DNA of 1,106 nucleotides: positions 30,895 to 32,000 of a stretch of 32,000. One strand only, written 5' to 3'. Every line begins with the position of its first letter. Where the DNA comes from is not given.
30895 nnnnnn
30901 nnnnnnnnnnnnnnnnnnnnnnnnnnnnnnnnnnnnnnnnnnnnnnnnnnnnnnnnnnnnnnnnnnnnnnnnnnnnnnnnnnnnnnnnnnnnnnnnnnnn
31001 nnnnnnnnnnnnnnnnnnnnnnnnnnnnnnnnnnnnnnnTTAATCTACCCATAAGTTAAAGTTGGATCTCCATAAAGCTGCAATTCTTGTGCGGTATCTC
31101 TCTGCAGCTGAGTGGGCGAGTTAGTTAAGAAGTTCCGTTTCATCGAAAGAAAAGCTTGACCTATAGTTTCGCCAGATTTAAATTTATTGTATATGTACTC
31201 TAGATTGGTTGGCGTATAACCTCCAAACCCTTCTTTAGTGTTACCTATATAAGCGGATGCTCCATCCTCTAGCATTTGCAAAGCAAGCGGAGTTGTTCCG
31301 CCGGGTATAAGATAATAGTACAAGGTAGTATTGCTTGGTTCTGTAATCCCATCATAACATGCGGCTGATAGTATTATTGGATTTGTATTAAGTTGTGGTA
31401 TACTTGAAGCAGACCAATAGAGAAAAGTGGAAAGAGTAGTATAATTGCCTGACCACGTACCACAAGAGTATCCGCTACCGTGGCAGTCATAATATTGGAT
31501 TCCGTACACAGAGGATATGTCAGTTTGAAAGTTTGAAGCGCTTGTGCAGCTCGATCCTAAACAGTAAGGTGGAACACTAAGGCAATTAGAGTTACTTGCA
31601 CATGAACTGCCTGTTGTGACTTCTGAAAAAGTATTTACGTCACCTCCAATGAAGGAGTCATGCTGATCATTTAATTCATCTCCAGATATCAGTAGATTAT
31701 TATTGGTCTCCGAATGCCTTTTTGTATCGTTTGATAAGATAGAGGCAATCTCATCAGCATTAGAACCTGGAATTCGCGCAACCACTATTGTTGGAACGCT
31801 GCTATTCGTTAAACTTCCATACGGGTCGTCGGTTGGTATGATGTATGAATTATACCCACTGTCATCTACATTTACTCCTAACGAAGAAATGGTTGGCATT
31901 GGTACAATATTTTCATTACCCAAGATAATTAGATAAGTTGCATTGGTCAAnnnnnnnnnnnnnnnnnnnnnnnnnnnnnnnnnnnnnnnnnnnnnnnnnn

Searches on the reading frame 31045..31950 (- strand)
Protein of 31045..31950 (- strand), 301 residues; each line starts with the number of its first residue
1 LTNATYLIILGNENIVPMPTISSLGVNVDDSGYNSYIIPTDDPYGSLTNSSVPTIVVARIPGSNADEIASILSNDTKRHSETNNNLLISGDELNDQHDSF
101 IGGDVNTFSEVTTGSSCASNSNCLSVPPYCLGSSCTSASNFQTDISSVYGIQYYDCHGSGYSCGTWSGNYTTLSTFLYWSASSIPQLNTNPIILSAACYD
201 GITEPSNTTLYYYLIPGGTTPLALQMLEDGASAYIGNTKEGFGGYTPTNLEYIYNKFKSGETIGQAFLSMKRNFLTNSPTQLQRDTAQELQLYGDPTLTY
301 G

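Call 53: search_protein_families(library=pfam, proteins=[window:31045-31950:-], max_evalue=0.001)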
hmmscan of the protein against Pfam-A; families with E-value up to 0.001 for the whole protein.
window:31045-31950:- (301 aa): 1 family
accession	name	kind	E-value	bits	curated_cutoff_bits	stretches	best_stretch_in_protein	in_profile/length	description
PF01364.23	Peptidase_C25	-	1.8e-19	70.7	23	1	5-299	67-373/374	Peptidase family C25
